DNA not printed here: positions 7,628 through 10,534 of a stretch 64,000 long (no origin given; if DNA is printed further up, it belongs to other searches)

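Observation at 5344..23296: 18-kb single-strand type IVa-pilus-like supercluster with non-canonical accessory genes and missing canonical ones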

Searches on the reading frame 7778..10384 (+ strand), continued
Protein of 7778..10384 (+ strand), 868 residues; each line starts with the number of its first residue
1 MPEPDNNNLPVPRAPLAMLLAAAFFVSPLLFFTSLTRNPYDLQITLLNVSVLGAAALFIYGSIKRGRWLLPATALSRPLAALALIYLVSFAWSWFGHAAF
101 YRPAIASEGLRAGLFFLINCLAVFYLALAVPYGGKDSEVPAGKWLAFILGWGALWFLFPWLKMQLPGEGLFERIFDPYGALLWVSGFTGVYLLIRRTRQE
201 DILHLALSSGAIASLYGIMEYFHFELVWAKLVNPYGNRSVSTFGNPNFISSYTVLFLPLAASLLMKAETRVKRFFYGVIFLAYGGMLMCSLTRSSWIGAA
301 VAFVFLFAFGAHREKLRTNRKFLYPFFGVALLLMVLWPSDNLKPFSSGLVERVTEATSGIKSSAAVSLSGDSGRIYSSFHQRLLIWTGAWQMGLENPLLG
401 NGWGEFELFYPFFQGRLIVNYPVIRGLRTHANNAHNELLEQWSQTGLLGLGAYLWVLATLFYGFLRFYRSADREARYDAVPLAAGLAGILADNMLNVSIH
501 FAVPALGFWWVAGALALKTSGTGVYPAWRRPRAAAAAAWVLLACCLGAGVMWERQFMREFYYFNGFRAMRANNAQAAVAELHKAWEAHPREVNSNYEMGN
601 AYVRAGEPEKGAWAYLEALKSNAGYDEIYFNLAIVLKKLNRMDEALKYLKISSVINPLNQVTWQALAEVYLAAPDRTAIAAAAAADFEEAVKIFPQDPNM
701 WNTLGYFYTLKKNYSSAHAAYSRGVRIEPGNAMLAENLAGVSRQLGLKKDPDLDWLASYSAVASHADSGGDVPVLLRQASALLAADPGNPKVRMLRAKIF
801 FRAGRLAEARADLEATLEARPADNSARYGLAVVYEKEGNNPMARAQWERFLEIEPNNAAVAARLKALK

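Call 80: find_encoding_contigs(protein=P0340, flank=10000, max_places=1)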
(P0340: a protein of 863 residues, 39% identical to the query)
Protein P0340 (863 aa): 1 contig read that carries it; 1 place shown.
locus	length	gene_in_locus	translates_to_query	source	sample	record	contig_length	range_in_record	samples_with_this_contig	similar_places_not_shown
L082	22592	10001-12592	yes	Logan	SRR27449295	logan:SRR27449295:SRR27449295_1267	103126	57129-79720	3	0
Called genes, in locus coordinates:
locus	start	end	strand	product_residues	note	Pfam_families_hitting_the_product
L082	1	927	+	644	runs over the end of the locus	PF00330:Aconitase, PF00694:Aconitase_C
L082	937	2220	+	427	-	PF08442:ATP-grasp_2 (weak), PF24948:Citrate_synth_N, PF16114:Citrate_bind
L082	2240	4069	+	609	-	PF00549:Ligase_CoA, PF00285:Citrate_synt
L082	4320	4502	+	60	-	PF12161:HsdM_N (weak)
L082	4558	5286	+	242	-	PF01346:FKBP_N, PF00254:FKBP_C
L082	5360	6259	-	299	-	PF03741:TerC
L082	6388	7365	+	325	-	-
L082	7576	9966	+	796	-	PF04932:Wzy_C, PF13174:TPR_6 (faint), PF13176:TPR_7 (faint), PF13181:TPR_8 (faint), PF13374:TPR_10 (faint), PF13424:TPR_12, PF00515:TPR_1, PF07719:TPR_2, +4 more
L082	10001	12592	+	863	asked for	PF04932:Wzy_C, PF13431:TPR_17 (faint), PF00515:TPR_1 (faint), PF07719:TPR_2 (faint), PF13414:TPR_11 (faint), PF13424:TPR_12 (faint), PF13432:TPR_16 (weak), PF14559:TPR_19, +4 more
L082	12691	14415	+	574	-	-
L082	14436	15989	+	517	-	PF11104:PilM_2 (weak)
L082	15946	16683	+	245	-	PF04350:PilO (weak)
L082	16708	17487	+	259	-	-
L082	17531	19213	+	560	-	PF07660:STN (faint), PF03958:Secretin_N, PF00263:Secretin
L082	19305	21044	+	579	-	PF05157:MshEN, PF00437:T2SSE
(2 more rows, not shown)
